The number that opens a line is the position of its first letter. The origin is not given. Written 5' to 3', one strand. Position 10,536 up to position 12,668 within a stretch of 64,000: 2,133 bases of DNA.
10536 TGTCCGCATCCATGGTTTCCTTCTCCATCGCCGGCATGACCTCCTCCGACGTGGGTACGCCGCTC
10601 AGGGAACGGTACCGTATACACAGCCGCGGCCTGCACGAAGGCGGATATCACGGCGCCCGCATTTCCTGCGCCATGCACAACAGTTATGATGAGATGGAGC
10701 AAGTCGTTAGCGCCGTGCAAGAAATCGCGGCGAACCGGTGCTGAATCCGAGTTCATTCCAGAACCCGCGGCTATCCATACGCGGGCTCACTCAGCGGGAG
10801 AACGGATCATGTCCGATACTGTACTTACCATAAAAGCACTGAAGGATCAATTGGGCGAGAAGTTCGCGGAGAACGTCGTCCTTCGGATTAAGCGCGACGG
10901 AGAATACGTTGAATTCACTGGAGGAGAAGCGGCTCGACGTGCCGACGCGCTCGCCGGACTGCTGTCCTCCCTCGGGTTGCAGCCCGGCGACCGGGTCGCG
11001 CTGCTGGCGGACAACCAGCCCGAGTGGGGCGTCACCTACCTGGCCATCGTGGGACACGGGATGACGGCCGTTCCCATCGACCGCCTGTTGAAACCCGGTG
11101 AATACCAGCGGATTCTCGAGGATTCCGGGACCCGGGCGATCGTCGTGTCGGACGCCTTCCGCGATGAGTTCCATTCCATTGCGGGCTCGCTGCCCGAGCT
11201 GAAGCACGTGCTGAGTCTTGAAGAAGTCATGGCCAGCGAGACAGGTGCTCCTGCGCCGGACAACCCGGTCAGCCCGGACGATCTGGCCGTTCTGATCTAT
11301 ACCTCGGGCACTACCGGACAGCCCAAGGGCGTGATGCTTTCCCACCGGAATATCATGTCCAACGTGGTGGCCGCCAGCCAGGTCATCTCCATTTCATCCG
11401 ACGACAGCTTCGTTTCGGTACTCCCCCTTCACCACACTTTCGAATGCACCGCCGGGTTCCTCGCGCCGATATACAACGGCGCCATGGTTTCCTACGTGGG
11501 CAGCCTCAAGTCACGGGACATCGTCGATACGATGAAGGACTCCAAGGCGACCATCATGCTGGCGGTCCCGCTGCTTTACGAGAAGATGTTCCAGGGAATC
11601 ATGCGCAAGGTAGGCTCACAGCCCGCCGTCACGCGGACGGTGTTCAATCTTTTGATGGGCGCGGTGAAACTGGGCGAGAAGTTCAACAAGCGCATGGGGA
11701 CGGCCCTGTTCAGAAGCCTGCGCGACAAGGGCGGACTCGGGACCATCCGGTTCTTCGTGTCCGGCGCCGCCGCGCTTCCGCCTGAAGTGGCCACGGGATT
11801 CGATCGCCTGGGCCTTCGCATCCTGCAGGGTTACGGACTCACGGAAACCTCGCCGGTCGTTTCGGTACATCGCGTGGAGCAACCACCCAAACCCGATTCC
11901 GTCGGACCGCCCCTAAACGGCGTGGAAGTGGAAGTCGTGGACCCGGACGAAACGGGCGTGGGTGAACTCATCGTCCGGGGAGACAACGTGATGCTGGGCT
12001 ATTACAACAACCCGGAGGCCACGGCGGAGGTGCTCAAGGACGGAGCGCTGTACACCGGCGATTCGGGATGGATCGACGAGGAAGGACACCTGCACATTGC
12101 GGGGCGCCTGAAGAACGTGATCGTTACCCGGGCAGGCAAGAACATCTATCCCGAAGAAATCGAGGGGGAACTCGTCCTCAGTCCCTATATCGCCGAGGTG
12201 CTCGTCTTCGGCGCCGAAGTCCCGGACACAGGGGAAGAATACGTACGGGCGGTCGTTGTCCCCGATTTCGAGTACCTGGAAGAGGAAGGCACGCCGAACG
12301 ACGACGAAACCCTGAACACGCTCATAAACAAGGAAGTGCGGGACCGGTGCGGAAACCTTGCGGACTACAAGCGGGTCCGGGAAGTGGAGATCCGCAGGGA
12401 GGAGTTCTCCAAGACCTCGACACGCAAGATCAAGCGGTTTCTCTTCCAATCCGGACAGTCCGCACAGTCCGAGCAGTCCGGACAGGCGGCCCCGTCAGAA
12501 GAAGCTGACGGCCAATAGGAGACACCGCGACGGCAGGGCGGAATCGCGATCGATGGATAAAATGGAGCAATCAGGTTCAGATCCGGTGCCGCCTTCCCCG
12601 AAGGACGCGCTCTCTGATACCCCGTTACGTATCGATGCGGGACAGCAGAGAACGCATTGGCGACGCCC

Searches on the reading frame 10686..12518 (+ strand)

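Call 96: search_protein_families(library=pfam, proteins=[window:10686-12518:+], max_evalue=0.0001)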
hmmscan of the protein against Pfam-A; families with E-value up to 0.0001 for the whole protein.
window:10686-12518:+ (610 aa): 2 families
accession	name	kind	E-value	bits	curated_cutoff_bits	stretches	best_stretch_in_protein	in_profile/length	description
PF00501.34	AMP-binding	-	4e-85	286.4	29.9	1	68-440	16-384/384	AMP-binding enzyme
PF13193.12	AMP-binding_C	-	1.3e-07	32.9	24.5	1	491-581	1-76/76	AMP-binding enzyme C-terminal domain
